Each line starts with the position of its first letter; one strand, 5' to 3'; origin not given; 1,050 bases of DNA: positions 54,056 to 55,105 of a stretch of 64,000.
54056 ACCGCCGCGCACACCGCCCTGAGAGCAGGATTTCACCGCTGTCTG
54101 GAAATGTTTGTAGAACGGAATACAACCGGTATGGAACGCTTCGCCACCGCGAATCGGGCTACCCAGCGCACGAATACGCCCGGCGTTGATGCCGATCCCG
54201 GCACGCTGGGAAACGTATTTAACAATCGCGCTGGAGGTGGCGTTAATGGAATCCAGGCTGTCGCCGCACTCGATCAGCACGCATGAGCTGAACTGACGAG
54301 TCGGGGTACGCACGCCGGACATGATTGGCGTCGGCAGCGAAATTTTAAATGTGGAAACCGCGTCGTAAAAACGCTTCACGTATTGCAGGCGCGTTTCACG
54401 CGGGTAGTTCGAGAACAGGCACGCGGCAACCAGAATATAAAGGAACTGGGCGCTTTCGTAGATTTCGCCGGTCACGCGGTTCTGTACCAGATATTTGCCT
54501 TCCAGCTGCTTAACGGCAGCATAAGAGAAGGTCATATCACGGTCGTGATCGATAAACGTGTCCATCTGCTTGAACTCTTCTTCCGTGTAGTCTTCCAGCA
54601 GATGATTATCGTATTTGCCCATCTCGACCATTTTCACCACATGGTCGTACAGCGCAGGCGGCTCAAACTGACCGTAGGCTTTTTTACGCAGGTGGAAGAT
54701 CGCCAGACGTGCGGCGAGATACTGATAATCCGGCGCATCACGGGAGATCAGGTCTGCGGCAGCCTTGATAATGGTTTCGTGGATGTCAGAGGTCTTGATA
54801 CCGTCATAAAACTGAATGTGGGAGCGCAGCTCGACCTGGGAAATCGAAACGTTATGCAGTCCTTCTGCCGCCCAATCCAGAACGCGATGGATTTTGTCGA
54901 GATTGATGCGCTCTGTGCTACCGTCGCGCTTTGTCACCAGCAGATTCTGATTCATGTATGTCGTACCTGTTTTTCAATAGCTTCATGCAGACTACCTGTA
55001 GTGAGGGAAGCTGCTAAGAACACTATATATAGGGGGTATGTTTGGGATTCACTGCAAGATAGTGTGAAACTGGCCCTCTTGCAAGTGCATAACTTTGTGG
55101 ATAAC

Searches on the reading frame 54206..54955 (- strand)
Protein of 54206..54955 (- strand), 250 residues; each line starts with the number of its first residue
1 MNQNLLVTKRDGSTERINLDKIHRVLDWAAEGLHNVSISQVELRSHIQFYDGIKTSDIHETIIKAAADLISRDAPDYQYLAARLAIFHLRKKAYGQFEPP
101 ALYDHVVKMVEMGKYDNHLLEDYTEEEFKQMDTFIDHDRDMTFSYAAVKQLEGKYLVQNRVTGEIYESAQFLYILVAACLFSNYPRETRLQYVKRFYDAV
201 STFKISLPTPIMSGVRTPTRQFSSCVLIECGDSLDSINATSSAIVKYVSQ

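Call 44: find_related_loci(query=window:54206-54955:-, collection=genome_contigs, flank=10000)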
Query window:54206-54955:- (250 aa) in genome_contigs; peptide patterns used: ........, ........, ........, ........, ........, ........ (x = any residue, [..] = any of these).
600 stretches matched a pattern (row limit reached: there are more); 586 encode a relative of the query (tblastn E <= 1e-3); the best 80 are kept; 80 distinct loci.
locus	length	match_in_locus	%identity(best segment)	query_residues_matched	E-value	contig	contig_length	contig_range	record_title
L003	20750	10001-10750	100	1-250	1e-171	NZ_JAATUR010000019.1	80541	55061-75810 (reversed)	Escherichia coli strain SCPM-O-B-8794 19length=80541, whole genome shotgun sequence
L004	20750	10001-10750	99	1-250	7e-171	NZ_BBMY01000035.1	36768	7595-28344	Escherichia albertii NBRC 107761 = DSM 17582 strain NBRC 107761, whole genome shotgun sequence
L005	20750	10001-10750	97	1-250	9e-166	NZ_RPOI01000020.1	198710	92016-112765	Citrobacter youngae strain CCUG 30791 citrobacter_youngae_CCUG30791T_0000020, whole genome shotgun sequence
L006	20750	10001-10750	97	1-250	4e-166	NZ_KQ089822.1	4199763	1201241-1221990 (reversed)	Citrobacter sp. MGH106 aetzL-supercont1.1, whole genome shotgun sequence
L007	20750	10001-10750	96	1-250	2e-165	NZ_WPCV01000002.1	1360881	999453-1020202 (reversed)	Citrobacter sp. On2M On2M_2, whole genome shotgun sequence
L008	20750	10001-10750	96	1-250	2e-164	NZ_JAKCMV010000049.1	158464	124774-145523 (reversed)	Enterobacter asburiae strain INSAq146 Aq146_contig_49, whole genome shotgun sequence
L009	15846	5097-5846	95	1-250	2e-163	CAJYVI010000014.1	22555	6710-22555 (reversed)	MAG: uncultured Pseudocitrobacter sp. isolate SP260_1_metabat2_genome_mining.39 genome assembly, contig: k127_76281, who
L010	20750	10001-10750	96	1-250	2e-163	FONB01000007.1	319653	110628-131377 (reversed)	Kosakonia sp. S29 genome assembly, contig: Ga0075254_107, whole genome shotgun sequence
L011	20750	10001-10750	95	1-250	2e-163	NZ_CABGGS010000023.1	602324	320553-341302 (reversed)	Klebsiella spallanzanii isolate SB6411, whole genome shotgun sequence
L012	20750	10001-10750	94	1-250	4e-163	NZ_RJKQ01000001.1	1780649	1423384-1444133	Enterobacter sp. BIGb0383 Ga0304806_101, whole genome shotgun sequence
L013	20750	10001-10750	95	1-250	3e-163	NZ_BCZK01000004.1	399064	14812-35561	Klebsiella oxytoca NBRC 105695, whole genome shotgun sequence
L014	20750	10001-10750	95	1-250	1e-162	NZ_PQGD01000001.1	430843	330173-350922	Superficieibacter electus strain BP-1 NODE_1_length_430843_cov_33.6378, whole genome shotgun sequence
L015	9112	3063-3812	95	1-250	2e-162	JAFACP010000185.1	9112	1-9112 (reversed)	MAG: Proteobacteria bacterium isolate OH_SBB_50 k127_287600, whole genome shotgun sequence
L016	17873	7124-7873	94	1-250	7e-162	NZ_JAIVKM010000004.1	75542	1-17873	Mangrovibacter yixingensis strain SaN21-3 SaN21-3_ctg004, whole genome shotgun sequence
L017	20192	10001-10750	94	1-250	7e-162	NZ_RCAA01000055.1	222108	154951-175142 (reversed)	Enterobacter sp. R1(2018) NODE_248, whole genome shotgun sequence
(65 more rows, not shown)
